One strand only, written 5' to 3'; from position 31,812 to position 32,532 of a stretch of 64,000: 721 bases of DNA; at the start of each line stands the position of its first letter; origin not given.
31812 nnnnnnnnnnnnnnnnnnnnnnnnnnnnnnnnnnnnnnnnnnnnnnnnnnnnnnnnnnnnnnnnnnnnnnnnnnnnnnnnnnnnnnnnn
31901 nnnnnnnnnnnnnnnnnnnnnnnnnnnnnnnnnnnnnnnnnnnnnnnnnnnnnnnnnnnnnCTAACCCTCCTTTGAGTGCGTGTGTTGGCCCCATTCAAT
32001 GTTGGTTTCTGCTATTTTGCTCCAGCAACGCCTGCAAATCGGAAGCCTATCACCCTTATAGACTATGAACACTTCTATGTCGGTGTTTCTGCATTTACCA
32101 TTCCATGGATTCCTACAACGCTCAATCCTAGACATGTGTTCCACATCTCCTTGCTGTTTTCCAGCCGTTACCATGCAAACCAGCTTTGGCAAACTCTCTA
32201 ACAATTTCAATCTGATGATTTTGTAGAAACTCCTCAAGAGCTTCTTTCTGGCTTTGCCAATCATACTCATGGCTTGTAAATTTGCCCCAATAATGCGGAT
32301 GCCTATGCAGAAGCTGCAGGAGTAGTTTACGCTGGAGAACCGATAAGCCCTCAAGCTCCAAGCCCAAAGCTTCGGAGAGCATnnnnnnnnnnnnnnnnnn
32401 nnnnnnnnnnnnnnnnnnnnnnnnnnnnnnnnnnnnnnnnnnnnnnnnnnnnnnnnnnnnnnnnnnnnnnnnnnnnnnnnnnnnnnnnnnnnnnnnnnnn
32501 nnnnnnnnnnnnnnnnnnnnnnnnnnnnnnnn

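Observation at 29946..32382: The mobile element encodes a full-length RadA recombinase in an operon with a ParB-like protein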

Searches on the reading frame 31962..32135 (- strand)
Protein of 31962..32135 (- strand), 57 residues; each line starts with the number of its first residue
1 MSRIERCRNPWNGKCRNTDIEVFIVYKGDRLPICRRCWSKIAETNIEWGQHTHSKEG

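Call 5: search_protein_families(library=pfam, proteins=[window:31962-32135:-], max_evalue=0.01)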
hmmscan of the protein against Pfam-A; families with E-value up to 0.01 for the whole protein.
window:31962-32135:- (57 aa): 0 families

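Call 53: search_protein_families(library=phrogs, proteins=[window:31962-32135:-], max_evalue=0.01)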
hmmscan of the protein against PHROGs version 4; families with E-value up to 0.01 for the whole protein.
window:31962-32135:- (57 aa): 0 families

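Call 54: search_protein_families(library=ncbifam, proteins=[window:31962-32135:-], max_evalue=0.01)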
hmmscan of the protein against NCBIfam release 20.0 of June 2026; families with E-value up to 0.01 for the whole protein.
window:31962-32135:- (57 aa): 0 families

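Call 89: search_protein_families(library=padloc, proteins=[window:31962-32135:-], max_evalue=0.01)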
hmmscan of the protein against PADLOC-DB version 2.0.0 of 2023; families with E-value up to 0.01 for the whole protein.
window:31962-32135:- (57 aa): 0 families

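Call 91: find_homologous_proteins(query=window:31962-32135:-, max_evalue=0.001)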
Query window:31962-32135:- (57 aa): 30 proteins with E <= 0.001 among 30 candidates.
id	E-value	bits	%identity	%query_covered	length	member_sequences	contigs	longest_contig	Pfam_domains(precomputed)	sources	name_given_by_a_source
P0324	3.1e-29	117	88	98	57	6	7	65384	-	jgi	jgi:hypothetical protein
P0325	1.5e-28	115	86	98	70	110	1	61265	-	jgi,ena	-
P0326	3.7e-28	114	86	98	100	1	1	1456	-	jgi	-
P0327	1.9e-27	111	85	91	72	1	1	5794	-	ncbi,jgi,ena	-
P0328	2.2e-27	111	80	98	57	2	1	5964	-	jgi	jgi:hypothetical protein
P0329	1.3e-26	109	82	98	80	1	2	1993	-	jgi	jgi:hypothetical protein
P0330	2.8e-26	108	83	95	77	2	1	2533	-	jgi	jgi:hypothetical protein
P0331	1.5e-25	105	82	96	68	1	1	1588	-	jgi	jgi:hypothetical protein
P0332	2.3e-25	105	80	98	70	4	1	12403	-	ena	-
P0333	1.5e-24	102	82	88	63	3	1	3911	-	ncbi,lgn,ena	-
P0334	3.1e-24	101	73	98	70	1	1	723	-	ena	-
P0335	5.6e-24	100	73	98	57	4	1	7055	-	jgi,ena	-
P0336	9.0e-24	100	82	86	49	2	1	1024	-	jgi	-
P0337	9.8e-24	100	77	91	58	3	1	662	-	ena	-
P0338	4.2e-23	98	86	86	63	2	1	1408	-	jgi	jgi:hypothetical protein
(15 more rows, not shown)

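Call 100: predict_structure(alignment_id=A8)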
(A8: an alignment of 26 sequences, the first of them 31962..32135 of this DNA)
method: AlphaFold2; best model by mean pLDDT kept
length: 57 residues; sequences in the alignment: 26
mean_pLDDT: 73.4   pTM: 0.54
mean pLDDT of the five models: 73.4, 73.3, 61.8, 61.4, 57.0
residues with pLDDT >= 90: 2; 70-90: 36; 50-70: 13; < 50: 6
segments of 3 or more residues with pLDDT < 50: 53-57
pLDDT, mean of each block of 10 residues (from residue 1): 70 78 84 87 66 46
secondary structure, 60 per line:
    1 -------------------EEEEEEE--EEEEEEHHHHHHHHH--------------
elements in order: E20-26 E29-34 H35-43

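Call 104: fold_search(model_id=the predicted structure, library=pdb)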
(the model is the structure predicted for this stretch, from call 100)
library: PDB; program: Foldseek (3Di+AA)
matches with E <= 10: 157; with E <= 0.001: 0
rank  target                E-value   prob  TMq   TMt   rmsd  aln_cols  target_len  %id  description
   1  7uaj_C                1.7e+00  0.06  0.27  0.04  10.2        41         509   15  Crystal structure of apo HPV16 E6 (released 2023-03-15)
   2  2yqm_MODEL_1_A        2.0e+00  0.15  0.46  0.34   3.6        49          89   10  Solution structure of the FYVE domain in zinc finger FYVE domain-containing protein 12 (released 2007-10-02)
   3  7uaj_A                2.2e+00  0.05  0.25  0.04   4.0        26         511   27  Crystal structure of apo HPV16 E6 (released 2023-03-15)
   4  7su3_B                2.3e+00  0.07  0.29  0.04   8.4        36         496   14  CryoEM structure of DNA-PK complex VII (released 2022-01-12)
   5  2ecm_MODEL_1_A        2.5e+00  0.09  0.39  0.40   5.9        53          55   15  Solution structure of the RING domain of the RING finger and CHY zinc finger domain-containing protein 1 from  (released 2007-08-14)
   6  9cq6_A                2.5e+00  0.07  0.30  0.04   8.4        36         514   14  The ligation complex in the NHEJ pathway (released 2025-04-23)
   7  8asc_P                2.5e+00  0.06  0.31  0.04   8.7        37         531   19  Ku70/80 binds to the Ku-binding motif of PAXX (released 2023-06-21)
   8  8p66_MODEL_1_B        2.7e+00  0.05  0.33  0.35   7.9        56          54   14  Structural basis of aggregate binding/recognition by the AAA+ disaggregase ClpG (released 2023-11-01)
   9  8esr_u                2.9e+00  0.12  0.43  0.28   3.7        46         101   13  Ytm1 associated nascent 60S ribosome (-fkbp39) State 2 (released 2022-11-30)
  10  6skf_BY               2.9e+00  0.10  0.39  0.37   3.7        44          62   16  Cryo-EM Structure of T. kodakarensis 70S ribosome (released 2020-07-29)
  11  6siv_B                2.9e+00  0.08  0.27  0.13   2.0        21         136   14  Structure of HPV16 E6 oncoprotein in complex with mutant IRF3 LxxLL motif (released 2019-08-21)
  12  4v4n_AV               2.9e+00  0.08  0.38  0.35   5.6        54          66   24  Structure of the Methanococcus jannaschii ribosome-SecYEBeta channel complex (released 2014-07-09)
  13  3sas_A                2.9e+00  0.06  0.25  0.07   6.0        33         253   24  MUTM Slanted complex 4 with R112A mutation (released 2012-01-11)
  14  2f5q_A                2.9e+00  0.06  0.25  0.06   6.0        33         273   24  Catalytically inactive (E3Q) MutM crosslinked to oxoG:C containing DNA CC2 (released 2006-03-07)
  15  6sja_B                2.9e+00  0.06  0.35  0.19   4.0        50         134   18  Structure of HPV16 E6 oncoprotein in complex with IRF3 LxxLL motif (released 2019-09-04)
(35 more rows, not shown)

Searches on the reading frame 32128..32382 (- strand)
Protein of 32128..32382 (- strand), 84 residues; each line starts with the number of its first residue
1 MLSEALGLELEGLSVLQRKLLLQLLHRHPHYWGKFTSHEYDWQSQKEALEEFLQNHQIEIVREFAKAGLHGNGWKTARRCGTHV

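Call 5: search_protein_families(library=pfam, proteins=[window:32128-32382:-], max_evalue=0.01)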
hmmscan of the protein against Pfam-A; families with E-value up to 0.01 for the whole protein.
window:32128-32382:- (84 aa): 0 families

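Call 53: search_protein_families(library=phrogs, proteins=[window:32128-32382:-], max_evalue=0.01)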
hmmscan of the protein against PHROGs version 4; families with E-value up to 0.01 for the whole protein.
window:32128-32382:- (84 aa): 0 families

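Call 54: search_protein_families(library=ncbifam, proteins=[window:32128-32382:-], max_evalue=0.01)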
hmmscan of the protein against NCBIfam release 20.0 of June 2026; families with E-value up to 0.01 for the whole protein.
window:32128-32382:- (84 aa): 0 families

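Call 89: search_protein_families(library=padloc, proteins=[window:32128-32382:-], max_evalue=0.01)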
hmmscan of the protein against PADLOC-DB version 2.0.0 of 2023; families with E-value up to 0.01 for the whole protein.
window:32128-32382:- (84 aa): 0 families

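Call 90: find_homologous_proteins(query=window:32128-32382:-, max_evalue=0.001)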
Query window:32128-32382:- (84 aa): 53 proteins with E <= 0.001 among 56 candidates.
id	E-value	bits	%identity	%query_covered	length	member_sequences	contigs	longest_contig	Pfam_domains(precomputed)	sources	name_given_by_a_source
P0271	8.7e-41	155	83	100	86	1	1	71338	-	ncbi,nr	ncbi:hypothetical protein KEJ37_00075 [Candidatus Bathyarchaeota archaeon]|nr:hypothetical protein [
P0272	2.8e-39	150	80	100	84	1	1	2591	-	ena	-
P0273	8.1e-39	149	81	100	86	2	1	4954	-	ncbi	ncbi:MAG: hypothetical protein QXX79_04320 [Candidatus Bathyarchaeia archaeon]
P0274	8.7e-39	149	80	100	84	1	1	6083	-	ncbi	ncbi:MAG: hypothetical protein QXZ70_06045 [Candidatus Bathyarchaeia archaeon]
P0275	1.1e-38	148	80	100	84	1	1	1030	-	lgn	-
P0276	1.5e-38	148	83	100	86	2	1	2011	-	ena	-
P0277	1.8e-38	148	81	100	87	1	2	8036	-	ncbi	ncbi:MAG: hypothetical protein QXG39_05990 [Candidatus Aenigmatarchaeota archaeon]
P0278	1.9e-38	148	81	100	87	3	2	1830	-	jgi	-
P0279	2.0e-38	148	81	100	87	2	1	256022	-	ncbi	ncbi:MAG: hypothetical protein QXF75_02250 [Candidatus Bathyarchaeia archaeon]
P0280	5.2e-38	146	80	100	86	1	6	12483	-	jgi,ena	jgi:hypothetical protein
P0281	1.3e-37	145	80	100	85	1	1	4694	-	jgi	-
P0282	8.3e-37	142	77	100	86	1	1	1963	-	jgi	jgi:hypothetical protein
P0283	2.0e-36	141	76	100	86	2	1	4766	-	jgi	jgi:hypothetical protein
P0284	4.1e-36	140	79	100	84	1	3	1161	-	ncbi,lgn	-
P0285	5.3e-36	140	74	100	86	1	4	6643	-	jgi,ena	jgi:hypothetical protein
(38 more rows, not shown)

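Call 99: predict_structure(alignment_id=A7)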
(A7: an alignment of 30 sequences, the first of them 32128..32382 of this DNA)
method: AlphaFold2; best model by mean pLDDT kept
length: 84 residues; sequences in the alignment: 30
mean_pLDDT: 72.1   pTM: 0.58
mean pLDDT of the five models: 72.1, 70.9, 70.8, 69.2, 67.7
residues with pLDDT >= 90: 0; 70-90: 57; 50-70: 11; < 50: 16
segments of 3 or more residues with pLDDT < 50: 1-7, 76-84
pLDDT, mean of each block of 10 residues (from residue 1): 49 77 87 82 83 87 81 47 31
secondary structure, 60 per line:
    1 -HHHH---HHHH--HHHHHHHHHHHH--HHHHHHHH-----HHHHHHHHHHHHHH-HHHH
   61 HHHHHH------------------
elements in order: H2-5 H9-12 H15-26 H29-36 H42-55 H57-66

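Call 103: fold_search(model_id=the predicted structure, library=pdb)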
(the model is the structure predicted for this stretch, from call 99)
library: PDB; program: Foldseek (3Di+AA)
matches with E <= 10: 4; with E <= 0.001: 0
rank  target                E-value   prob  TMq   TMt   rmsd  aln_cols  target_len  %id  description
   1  3lay_J                5.2e+00  0.04  0.22  0.23   8.4        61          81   20  Alpha-Helical barrel formed by the decamer of the zinc resistance-associated protein (STM4172) from Salmonella enteric (released 2010-01-19)
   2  6wmr_M                8.1e+00  0.04  0.27  0.15   8.6        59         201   17  F. tularensis RNAPs70-(MglA-SspA)-iglA DNA complex (released 2020-11-11)
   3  7zeh_D                8.7e+00  0.04  0.29  0.12   8.6        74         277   19  Human cytosolic 5' nucleotidase IIIB in complex with 3,4-diF-Bn7Guanine (released 2022-05-25)
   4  3itf_A                8.7e+00  0.03  0.27  0.22  12.4        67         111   21  Structural basis for the inhibitory function of the CPXP adaptor protein (released 2011-01-26)
